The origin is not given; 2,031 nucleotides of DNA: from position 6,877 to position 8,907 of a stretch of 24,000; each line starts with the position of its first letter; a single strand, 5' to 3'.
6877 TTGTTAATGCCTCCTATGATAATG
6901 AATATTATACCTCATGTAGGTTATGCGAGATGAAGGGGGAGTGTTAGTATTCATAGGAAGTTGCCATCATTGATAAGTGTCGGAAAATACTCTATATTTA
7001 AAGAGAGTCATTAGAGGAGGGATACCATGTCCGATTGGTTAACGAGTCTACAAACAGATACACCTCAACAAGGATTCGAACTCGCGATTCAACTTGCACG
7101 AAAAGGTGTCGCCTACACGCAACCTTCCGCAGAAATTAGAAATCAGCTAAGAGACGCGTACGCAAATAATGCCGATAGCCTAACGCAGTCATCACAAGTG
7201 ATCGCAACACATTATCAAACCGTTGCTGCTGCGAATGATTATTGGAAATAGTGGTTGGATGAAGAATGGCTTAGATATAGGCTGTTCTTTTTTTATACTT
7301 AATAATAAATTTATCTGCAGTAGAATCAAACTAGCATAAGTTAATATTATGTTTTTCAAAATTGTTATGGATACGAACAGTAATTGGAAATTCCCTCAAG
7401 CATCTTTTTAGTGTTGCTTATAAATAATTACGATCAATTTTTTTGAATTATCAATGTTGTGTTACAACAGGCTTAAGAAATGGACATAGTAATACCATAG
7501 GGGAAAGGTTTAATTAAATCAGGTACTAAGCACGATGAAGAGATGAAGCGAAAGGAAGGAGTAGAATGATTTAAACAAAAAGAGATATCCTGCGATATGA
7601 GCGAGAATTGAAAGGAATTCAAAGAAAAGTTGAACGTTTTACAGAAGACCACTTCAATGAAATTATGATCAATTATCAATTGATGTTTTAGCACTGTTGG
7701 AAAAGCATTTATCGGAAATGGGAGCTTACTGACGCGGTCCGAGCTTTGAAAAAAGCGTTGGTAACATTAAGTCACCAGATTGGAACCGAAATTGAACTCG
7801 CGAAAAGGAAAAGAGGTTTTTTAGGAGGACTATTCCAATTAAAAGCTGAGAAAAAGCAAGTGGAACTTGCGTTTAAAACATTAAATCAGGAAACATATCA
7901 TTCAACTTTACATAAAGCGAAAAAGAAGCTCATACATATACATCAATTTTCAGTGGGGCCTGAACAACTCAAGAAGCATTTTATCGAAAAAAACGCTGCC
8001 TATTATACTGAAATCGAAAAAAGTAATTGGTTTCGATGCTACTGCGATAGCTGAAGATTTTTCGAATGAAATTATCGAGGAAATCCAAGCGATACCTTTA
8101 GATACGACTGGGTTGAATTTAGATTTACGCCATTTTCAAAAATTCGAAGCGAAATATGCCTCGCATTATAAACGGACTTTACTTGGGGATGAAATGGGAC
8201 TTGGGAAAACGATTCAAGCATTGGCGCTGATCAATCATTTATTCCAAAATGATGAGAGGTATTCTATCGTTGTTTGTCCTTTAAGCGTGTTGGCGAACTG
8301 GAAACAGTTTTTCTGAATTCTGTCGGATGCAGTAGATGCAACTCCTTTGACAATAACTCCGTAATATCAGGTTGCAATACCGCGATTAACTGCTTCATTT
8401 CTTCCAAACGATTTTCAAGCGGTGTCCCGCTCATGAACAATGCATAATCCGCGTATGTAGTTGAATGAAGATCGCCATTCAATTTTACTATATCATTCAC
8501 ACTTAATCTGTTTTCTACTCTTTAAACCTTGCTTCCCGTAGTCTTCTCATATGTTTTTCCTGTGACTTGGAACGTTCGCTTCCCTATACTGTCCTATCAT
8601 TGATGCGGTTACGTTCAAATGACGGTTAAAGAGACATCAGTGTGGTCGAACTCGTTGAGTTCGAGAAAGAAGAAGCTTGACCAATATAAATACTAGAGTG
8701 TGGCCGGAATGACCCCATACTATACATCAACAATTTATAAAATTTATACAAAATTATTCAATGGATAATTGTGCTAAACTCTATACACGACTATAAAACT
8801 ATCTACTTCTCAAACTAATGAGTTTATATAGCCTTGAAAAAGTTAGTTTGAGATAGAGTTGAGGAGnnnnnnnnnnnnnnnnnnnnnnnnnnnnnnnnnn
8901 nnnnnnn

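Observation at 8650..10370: Stand-alone ABC-ATPase + TOPRIM (OLD/PARIS-like) gene in an AT-rich islet wedged between two gene wrecks: a candidate single-gene defence module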

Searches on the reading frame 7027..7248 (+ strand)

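Call 40: search_protein_families(library=pfam, proteins=[window:7027-7248:+], max_evalue=0.001)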
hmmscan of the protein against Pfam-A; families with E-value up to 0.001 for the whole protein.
window:7027-7248:+ (74 aa): 1 family
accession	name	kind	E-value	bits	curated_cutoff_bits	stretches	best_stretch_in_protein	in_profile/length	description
PF11534.13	HTHP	-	3.8e-35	120.5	25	1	4-74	2-72/72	Hexameric tyrosine-coordinated heme protein (HTHP)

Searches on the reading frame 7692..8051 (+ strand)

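Call 41: search_protein_families(library=pfam, proteins=[window:7692-8051:+], max_evalue=1)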
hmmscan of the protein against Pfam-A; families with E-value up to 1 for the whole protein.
window:7692-8051:+ (120 aa): 2 families
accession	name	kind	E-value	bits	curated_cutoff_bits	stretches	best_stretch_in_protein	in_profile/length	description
PF11583.14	AurF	-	0.056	13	29.6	1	28-96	76-139/282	P-aminobenzoate N-oxygenase AurF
PF01969.22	Ni_insertion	-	0.17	11.4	22.1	1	43-99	14-70/375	Nickel insertion protein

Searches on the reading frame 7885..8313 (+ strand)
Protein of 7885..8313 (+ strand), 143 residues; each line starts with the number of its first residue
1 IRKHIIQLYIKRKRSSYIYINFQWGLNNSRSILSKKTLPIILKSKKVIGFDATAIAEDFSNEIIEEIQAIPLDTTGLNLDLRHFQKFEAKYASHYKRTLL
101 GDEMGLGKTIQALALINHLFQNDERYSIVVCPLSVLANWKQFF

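Call 41: search_protein_families(library=pfam, proteins=[window:7885-8313:+], max_evalue=1)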
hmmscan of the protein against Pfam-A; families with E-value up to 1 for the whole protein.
window:7885-8313:+ (143 aa): 5 families
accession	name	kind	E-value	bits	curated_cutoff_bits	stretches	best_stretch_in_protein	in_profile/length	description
PF00176.29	SNF2-rel_dom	-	1.2e-13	51.3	24.9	1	96-141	18-68/290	SNF2-related domain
PF04851.21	ResIII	-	0.0048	17.3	22.5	1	85-140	13-70/164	Type III restriction enzyme, res subunit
PF10158.14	LOH1CR12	-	0.034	14.7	24.7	1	32-126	24-123/131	Tumour suppressor protein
PF00270.35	DEAD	-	0.05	13.8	26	1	96-138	15-59/167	DEAD/DEAH box helicase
PF13872.12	AAA_34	-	0.14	11.5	27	1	98-133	63-98/306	P-loop containing NTP hydrolase pore-1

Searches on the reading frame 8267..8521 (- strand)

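Call 41: search_protein_families(library=pfam, proteins=[window:8267-8521:-], max_evalue=1)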
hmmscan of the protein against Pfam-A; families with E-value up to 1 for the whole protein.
window:8267-8521:- (85 aa): 1 family
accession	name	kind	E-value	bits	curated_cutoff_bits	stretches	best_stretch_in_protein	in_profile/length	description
PF00176.29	SNF2-rel_dom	-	0.0021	17.7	24.9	1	25-55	154-184/290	SNF2-related domain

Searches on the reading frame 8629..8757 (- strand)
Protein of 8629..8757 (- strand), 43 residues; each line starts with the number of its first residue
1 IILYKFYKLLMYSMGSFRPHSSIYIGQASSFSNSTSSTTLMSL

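Call 41: search_protein_families(library=pfam, proteins=[window:8629-8757:-], max_evalue=1)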
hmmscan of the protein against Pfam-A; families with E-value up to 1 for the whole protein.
window:8629-8757:- (43 aa): 1 family
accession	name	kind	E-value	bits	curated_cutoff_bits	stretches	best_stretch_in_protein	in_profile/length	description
PF16939.11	Porin_6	-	0.16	11.4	27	1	4-36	134-169/282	Putative porin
